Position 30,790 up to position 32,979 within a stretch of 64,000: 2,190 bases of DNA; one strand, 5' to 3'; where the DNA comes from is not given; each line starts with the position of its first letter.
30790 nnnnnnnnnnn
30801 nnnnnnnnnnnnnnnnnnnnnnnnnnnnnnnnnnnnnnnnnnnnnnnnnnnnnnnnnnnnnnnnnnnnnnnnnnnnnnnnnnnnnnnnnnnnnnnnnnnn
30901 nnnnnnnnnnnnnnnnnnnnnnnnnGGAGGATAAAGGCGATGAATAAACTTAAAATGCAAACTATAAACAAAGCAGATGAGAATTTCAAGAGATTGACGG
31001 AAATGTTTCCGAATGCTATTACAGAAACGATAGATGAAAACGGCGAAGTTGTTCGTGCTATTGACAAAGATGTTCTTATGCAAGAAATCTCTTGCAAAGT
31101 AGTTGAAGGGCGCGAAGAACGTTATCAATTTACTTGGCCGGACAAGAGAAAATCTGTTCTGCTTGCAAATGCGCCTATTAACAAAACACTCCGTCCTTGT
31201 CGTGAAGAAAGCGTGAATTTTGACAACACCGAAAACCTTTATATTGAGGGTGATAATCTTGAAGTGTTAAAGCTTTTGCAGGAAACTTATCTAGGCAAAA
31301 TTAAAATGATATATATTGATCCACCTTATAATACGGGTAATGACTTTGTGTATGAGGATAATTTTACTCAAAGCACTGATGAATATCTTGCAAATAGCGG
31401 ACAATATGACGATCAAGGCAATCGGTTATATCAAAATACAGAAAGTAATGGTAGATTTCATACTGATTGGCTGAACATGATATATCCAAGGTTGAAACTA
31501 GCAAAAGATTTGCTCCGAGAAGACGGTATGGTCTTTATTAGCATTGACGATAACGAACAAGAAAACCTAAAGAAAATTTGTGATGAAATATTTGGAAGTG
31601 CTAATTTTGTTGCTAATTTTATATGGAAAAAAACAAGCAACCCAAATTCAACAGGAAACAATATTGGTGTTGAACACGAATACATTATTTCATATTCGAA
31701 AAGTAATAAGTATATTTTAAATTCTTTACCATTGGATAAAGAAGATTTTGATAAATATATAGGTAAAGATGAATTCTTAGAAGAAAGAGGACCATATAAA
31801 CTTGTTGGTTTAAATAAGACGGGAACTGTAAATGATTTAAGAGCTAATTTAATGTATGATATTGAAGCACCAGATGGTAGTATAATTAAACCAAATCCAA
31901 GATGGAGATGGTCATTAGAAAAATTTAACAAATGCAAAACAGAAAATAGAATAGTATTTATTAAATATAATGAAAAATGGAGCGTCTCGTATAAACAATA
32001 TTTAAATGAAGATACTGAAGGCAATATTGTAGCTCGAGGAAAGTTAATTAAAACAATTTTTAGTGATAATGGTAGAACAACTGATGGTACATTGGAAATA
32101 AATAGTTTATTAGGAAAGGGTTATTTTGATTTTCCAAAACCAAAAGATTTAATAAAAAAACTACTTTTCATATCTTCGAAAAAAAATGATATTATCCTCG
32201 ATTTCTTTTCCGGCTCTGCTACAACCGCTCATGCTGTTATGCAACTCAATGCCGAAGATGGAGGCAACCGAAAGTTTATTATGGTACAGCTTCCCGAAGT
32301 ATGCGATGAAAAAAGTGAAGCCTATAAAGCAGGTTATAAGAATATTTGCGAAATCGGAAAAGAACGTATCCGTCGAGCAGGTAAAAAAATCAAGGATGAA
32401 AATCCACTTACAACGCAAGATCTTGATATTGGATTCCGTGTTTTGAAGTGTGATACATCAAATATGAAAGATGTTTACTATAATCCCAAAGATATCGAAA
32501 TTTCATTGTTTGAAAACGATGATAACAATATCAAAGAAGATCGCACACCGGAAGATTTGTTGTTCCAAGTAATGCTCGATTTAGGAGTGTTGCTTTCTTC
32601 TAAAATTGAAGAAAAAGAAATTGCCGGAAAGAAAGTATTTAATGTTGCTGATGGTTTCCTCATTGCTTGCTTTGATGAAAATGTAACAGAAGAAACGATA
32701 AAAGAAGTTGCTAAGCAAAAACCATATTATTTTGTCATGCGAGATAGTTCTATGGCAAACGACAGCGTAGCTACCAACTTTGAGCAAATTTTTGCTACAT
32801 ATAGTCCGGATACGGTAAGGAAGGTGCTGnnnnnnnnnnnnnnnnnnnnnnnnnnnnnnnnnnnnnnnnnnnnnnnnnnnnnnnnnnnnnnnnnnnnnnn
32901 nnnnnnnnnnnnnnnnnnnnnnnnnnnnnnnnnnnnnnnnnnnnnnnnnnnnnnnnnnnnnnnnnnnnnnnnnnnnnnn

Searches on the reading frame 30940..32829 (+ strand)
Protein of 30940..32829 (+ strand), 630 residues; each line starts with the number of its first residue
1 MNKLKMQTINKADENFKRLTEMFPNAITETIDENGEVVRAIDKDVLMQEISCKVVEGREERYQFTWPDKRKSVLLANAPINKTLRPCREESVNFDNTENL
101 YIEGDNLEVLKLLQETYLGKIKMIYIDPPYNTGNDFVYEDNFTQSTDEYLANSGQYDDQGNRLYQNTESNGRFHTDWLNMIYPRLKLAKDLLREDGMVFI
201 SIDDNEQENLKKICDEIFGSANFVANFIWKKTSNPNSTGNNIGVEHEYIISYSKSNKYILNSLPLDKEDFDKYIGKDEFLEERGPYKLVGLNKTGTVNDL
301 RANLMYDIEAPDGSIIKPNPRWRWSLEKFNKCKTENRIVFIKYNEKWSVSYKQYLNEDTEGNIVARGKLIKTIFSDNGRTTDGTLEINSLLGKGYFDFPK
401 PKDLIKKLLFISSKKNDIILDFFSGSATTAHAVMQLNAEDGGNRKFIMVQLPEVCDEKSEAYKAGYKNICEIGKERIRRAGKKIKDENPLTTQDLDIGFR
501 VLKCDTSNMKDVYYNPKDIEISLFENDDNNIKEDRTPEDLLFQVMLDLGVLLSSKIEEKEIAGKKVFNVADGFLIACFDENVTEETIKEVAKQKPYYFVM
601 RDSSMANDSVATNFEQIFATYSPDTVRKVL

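Call 7: search_protein_families(library=pfam, proteins=[window:30940-32829:+], max_evalue=0.01)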
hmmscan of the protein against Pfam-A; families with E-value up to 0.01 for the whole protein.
window:30940-32829:+ (630 aa): 1 family
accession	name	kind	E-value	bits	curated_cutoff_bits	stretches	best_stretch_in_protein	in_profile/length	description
PF01555.25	N6_N4_Mtase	-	8.3e-37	127.7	26.7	1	121-446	1-206/221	DNA methylase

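Call 8: search_protein_families(library=padloc, proteins=[window:30940-32829:+], max_evalue=0.001)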
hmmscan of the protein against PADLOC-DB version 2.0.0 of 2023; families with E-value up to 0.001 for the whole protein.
window:30940-32829:+ (630 aa): 31 families (the best 25 are shown)
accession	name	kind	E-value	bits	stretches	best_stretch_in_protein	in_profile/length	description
PDLC03634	MTase_III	-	2.1e-232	771.4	1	1-628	2-620/621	Type III methyltransferase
PDLC03641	MTase_III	-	2e-122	407.9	1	9-532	12-526/657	Type III methyltransferase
PDLC03637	MTase_III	-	2.9e-112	374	1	12-506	47-506/513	Type III methyltransferase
PDLC03644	MTase_III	-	1.1e-93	312.8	1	66-458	6-388/542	Type III methyltransferase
PDLC03642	MTase_III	-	4.1e-72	241.5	2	168-457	130-405/528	Type III methyltransferase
PDLC03640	MTase_III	-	9.2e-59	197.4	2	91-254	38-198/654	Type III methyltransferase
PDLC03636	MTase_III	-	1.5e-52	177.1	2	173-456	92-398/575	Type III methyltransferase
PDLC03639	MTase_III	-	1.4e-45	153.8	3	383-480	411-503/639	Type III methyltransferase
PDLC03635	MTase_III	-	9.1e-44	148.2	2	170-437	260-552/708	Type III methyltransferase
PDLC03646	MTase_III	-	2.2e-38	129.7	3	321-469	699-844/1057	Type III methyltransferase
PDLC03354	MTase_II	-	2.6e-36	123.5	1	64-437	27-362/425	Type II methyltransferase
PDLC03638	MTase_III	-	1.1e-35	121.2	2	174-451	428-665/816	Type III methyltransferase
PDLC03278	MTase_II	-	2e-35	121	2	173-257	42-124/390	Type II methyltransferase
PDLC03643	MTase_III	-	2e-29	101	1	181-455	1-270/465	Type III methyltransferase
PDLC03300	MTase_II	-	9e-26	88.6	2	94-269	7-178/302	Type II methyltransferase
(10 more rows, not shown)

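Call 9: search_protein_families(library=ncbifam, proteins=[window:30940-32829:+], max_evalue=0.001)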
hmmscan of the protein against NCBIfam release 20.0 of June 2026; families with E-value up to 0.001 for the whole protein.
window:30940-32829:+ (630 aa): 2 families
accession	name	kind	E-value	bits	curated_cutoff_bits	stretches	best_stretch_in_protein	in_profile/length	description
NF008572.0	PRK11524.1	equivalog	1.1e-12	47.7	292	2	91-151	7-63/294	adenine-specific DNA-methyltransferase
NF050803.1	DnaMtaseCcrMCaul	equivalog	2.2e-09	36.7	830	1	398-437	188-227/350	adenine-specific DNA-methyltransferase CcrM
